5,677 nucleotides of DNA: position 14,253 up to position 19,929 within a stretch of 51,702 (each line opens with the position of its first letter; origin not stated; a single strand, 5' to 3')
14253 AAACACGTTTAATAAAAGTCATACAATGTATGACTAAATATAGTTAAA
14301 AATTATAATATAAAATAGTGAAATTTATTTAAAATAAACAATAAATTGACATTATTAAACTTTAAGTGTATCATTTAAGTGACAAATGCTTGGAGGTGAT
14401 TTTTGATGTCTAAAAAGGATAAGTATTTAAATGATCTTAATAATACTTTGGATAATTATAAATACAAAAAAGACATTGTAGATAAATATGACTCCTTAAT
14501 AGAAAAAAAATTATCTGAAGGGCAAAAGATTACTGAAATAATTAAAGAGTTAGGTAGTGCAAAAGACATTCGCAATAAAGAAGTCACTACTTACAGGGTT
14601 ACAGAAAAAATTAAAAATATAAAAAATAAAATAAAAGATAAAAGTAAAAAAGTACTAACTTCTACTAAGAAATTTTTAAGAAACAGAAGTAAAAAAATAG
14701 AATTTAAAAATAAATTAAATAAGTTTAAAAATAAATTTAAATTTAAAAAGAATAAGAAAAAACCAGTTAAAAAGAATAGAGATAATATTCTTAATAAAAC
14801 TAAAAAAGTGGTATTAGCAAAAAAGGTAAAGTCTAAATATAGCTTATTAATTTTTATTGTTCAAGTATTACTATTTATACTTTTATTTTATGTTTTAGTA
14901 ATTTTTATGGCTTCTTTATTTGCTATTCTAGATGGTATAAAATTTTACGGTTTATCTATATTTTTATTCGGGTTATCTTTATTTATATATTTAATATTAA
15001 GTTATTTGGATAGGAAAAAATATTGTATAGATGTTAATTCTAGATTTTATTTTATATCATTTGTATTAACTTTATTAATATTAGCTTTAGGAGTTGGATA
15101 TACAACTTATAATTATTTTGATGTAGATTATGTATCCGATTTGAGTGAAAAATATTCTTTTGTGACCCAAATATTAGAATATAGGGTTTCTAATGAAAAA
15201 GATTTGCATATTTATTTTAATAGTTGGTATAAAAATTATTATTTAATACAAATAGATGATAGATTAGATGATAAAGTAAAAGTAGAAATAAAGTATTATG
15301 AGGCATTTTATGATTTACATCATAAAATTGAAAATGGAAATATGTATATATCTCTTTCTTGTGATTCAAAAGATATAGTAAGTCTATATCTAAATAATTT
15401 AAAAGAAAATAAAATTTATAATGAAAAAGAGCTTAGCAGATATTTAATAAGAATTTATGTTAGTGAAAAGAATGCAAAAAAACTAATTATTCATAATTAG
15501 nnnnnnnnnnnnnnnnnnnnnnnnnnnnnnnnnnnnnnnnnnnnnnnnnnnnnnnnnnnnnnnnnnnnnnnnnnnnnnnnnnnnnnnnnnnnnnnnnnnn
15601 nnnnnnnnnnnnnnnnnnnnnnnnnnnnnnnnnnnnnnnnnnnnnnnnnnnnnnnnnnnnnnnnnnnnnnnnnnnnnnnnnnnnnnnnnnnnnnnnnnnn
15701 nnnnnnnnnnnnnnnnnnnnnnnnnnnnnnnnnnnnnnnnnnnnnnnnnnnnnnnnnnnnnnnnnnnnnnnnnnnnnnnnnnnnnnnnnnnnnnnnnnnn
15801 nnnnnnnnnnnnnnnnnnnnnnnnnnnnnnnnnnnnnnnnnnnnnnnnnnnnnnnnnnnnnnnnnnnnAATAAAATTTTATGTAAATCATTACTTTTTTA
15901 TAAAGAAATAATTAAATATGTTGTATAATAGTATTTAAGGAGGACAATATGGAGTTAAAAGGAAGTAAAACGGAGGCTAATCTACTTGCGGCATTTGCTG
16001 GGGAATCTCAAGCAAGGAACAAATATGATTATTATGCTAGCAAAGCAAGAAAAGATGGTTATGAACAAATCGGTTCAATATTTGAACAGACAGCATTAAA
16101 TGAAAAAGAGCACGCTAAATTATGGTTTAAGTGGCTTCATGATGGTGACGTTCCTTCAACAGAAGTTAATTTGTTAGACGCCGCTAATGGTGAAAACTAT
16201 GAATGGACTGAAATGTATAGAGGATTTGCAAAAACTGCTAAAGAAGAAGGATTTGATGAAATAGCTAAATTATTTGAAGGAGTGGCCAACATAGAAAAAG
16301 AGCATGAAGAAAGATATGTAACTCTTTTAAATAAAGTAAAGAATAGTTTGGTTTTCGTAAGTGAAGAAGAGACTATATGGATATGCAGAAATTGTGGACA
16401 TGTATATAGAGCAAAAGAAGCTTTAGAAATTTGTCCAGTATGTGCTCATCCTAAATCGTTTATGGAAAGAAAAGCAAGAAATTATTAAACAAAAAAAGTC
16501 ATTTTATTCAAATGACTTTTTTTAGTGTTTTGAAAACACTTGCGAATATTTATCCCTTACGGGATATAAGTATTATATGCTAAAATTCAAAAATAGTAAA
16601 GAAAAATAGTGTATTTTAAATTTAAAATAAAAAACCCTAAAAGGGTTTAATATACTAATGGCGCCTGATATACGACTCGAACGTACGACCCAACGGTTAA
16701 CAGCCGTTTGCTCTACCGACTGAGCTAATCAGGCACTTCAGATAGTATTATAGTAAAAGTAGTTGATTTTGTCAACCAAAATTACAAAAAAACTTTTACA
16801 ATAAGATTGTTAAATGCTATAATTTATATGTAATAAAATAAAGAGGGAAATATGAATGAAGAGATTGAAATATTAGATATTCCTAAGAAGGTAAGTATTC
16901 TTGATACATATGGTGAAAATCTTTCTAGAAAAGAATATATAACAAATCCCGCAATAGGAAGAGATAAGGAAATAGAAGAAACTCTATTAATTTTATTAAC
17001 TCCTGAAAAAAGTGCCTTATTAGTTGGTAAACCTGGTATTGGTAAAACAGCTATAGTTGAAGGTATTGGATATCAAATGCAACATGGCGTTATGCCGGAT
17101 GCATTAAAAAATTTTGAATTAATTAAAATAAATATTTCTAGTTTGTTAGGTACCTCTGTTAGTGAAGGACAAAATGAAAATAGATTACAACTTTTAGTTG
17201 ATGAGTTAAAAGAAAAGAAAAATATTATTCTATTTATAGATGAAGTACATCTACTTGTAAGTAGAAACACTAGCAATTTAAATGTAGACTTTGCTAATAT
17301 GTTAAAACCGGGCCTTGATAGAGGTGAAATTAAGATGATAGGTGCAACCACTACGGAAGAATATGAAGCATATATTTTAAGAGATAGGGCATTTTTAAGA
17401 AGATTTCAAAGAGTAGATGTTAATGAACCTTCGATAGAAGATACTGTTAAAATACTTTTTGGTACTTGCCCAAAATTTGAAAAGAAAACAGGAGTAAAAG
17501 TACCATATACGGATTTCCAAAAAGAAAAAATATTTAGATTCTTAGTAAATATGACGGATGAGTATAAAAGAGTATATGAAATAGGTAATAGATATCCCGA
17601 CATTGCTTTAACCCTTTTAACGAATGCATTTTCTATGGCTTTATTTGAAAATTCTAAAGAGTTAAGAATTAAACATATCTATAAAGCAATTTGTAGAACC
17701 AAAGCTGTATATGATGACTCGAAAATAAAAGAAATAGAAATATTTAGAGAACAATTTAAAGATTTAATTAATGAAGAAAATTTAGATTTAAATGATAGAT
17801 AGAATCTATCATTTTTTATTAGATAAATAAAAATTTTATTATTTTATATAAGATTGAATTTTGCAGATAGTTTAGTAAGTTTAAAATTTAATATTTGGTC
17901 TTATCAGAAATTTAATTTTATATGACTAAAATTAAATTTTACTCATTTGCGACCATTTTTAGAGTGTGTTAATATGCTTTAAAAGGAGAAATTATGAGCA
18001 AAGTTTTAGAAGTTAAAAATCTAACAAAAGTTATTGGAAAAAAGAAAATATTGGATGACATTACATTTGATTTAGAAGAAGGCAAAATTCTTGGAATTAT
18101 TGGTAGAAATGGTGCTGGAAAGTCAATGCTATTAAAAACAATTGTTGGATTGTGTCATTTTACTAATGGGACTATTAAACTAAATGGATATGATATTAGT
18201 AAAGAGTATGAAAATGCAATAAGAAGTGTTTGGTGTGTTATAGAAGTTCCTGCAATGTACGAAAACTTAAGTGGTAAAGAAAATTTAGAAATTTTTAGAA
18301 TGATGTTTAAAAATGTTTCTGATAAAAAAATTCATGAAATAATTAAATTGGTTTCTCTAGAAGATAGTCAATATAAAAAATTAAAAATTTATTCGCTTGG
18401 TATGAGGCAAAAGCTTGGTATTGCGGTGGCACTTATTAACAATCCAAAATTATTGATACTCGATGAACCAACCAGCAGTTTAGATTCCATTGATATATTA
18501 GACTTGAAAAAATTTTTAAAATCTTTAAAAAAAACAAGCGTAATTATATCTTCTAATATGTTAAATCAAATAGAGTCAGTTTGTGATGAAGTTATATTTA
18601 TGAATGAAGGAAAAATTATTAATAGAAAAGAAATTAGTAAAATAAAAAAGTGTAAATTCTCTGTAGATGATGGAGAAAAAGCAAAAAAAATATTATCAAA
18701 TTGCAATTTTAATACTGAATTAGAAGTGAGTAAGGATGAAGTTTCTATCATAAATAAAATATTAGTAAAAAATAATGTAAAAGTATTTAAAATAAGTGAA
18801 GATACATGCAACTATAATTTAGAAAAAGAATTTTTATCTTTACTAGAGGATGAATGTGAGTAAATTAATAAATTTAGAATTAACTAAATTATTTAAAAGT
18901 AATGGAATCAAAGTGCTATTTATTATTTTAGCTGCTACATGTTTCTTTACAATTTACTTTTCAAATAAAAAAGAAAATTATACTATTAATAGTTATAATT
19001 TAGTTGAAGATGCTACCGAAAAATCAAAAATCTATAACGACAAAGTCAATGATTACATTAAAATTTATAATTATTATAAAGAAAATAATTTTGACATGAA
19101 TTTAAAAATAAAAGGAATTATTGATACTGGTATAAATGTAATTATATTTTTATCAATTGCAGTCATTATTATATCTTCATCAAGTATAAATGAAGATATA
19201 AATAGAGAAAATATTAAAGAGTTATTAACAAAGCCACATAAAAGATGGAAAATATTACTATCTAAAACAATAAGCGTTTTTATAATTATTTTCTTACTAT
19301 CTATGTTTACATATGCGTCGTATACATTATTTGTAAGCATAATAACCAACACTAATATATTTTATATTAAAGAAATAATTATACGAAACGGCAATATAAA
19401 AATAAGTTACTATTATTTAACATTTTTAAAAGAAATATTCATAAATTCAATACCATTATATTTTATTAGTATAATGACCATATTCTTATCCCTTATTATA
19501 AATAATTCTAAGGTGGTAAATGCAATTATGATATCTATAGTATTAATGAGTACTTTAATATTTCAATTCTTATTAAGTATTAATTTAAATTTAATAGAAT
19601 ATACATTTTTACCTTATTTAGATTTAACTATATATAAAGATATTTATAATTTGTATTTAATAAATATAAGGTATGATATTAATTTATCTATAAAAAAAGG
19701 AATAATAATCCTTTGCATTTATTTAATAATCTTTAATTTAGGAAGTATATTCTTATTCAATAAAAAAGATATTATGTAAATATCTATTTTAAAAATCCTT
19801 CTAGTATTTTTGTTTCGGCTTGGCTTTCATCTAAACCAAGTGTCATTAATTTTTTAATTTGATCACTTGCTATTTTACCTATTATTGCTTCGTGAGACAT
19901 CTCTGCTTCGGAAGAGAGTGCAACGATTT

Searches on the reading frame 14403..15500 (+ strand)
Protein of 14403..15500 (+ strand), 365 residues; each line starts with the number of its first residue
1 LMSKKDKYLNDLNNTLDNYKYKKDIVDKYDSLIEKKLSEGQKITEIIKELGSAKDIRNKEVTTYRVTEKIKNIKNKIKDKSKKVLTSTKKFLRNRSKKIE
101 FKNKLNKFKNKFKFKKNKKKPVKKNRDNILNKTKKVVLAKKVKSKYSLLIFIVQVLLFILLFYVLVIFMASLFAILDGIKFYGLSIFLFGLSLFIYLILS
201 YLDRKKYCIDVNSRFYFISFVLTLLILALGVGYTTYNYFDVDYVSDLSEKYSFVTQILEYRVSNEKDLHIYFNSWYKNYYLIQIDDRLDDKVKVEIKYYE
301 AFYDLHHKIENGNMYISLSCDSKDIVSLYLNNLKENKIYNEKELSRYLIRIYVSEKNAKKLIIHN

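Call 30: search_protein_families(library=pfam, proteins=[window:14403-15500:+])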
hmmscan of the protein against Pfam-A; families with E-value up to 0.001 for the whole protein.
window:14403-15500:+ (365 aa): 1 family
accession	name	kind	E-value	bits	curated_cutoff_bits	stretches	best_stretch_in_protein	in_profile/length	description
PF22564.2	HAAS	-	2.9e-07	31.2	27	1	7-56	1-52/55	HAAS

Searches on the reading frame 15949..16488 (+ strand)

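Call 30: search_protein_families(library=pfam, proteins=[window:15949-16488:+])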
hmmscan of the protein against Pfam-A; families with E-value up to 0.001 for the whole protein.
window:15949-16488:+ (179 aa): 3 families
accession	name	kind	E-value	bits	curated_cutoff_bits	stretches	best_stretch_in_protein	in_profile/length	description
PF02915.23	Rubrerythrin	-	2e-26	93.5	22.8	1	11-126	2-136/137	Rubrerythrin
PF21349.2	RUBY_RBDX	-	3.5e-11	42.8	26.5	1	144-171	1-28/30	Rubrerythrin, rubredoxin-like domain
PF00210.30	Ferritin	-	1.9e-05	25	24.5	0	11-131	3-140/142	Ferritin-like domain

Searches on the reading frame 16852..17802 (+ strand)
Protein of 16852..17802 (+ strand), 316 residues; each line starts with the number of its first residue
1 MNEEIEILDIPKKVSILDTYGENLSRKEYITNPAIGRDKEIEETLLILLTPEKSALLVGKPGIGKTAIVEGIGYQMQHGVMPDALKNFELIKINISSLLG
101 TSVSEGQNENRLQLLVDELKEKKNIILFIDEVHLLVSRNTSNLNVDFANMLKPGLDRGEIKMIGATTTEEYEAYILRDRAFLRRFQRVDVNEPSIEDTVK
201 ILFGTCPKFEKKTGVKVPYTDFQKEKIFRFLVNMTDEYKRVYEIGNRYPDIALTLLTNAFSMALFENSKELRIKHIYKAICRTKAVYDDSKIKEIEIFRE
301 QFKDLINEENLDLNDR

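Call 30: search_protein_families(library=pfam, proteins=[window:16852-17802:+])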
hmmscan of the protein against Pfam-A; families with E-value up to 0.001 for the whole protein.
window:16852-17802:+ (316 aa): 4 families
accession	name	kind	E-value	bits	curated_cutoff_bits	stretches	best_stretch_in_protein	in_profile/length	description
PF00004.35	AAA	-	7.9e-15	55.9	21.2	1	56-180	2-122/131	ATPase family associated with various cellular activities (AAA)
PF05621.17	TniB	-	1.6e-05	24.8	22.4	0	106-191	102-185/189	Bacterial TniB protein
PF13401.12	AAA_22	-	1.9e-05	25.4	27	1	52-153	5-111/130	AAA domain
PF13191.12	AAA_16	-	8.3e-05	23.6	32.6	0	35-71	3-43/167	AAA ATPase domain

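Call 59: search_protein_families(library=ncbifam, proteins=[window:16852-17802:+], max_evalue=0.001)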
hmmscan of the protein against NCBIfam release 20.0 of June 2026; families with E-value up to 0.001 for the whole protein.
window:16852-17802:+ (316 aa): 14 families
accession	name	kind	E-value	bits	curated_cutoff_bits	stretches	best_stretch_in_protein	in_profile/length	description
TIGR02639.1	ClpA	equivalog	4.8e-55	187.1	993.15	1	12-285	163-434/734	ATP-dependent Clp protease ATP-binding subunit ClpA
TIGR03346.1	chaperone_ClpB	equivalog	4.4e-53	180.8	1232.1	1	13-217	152-360/853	ATP-dependent chaperone ClpB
TIGR03345.1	VI_ClpV1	equivalog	9.2e-50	169.8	884.95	1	12-278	165-426/852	type VI secretion system ATPase TssH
NF033607.0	disagg_AAA_ClpG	exception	6.2e-46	156.8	1900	1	8-261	235-484/932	AAA family protein disaggregase ClpG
NF008263.0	PRK11034.1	equivalog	2.8e-45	154.5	1350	1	23-237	178-387/758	ATP-dependent Clp protease ATP-binding subunit ClpA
NF008118.0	PRK10865.1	equivalog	2.6e-44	151.3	1417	1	32-217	178-365/857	ATP-dependent chaperone ClpB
NF033606.1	heat_AAA_ClpK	exception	1.8e-42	145.3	1900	1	10-217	258-471/949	heat shock survival AAA family ATPase ClpK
TIGR02928.1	TIGR02928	subfamily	1e-06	27.9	181.3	0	26-95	9-82/366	orc1/cdc6 family replication initiation protein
NF047747.1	PrtsmActNtasePan2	equivalog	3.7e-05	23.1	700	1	49-202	182-331/397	proteasome-activating nucleotidase Pan2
TIGR01242.2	TIGR01242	subfamily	5.7e-05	22.3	500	1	49-202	145-294/362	proteasome-activating nucleotidase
NF003069.1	PRK03992.1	subfamily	0.00017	20.9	500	1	49-202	162-311/379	proteasome-activating nucleotidase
TIGR01243.1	CDC48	subfamily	0.00036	19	802.65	1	49-170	209-325/733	CDC48 family AAA ATPase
TIGR03922.1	T7SS_EccA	equivalog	0.00081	18.1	466.65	1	54-141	314-393/557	type VII secretion AAA-ATPase EccA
TIGR03689.1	pup_AAA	equivalog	0.00093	18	504.75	0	49-154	213-320/512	proteasome ATPase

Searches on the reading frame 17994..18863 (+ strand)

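Call 30: search_protein_families(library=pfam, proteins=[window:17994-18863:+])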
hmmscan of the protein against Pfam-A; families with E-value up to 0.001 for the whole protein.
window:17994-18863:+ (289 aa): 2 families
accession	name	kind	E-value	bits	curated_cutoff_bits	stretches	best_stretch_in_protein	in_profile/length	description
PF00005.33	ABC_tran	-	2.2e-31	109.7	25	1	20-161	1-137/137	ABC transporter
PF13304.12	AAA_21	-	6.4e-10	40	27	1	104-165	201-273/304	AAA domain, putative AbiEii toxin, Type IV TA system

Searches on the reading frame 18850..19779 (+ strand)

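Call 31: search_protein_families(library=pfam, proteins=[window:18850-19779:+])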
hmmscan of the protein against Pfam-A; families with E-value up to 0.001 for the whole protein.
window:18850-19779:+ (309 aa): 2 families
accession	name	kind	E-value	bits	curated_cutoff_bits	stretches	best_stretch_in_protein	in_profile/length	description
PF12679.13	ABC2_membrane_2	-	6.4e-14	52.3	27.2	1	19-308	16-283/283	ABC-2 family transporter protein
PF12730.13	ABC2_membrane_4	-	3e-06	27.8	27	1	77-232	37-175/179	ABC-2 family transporter protein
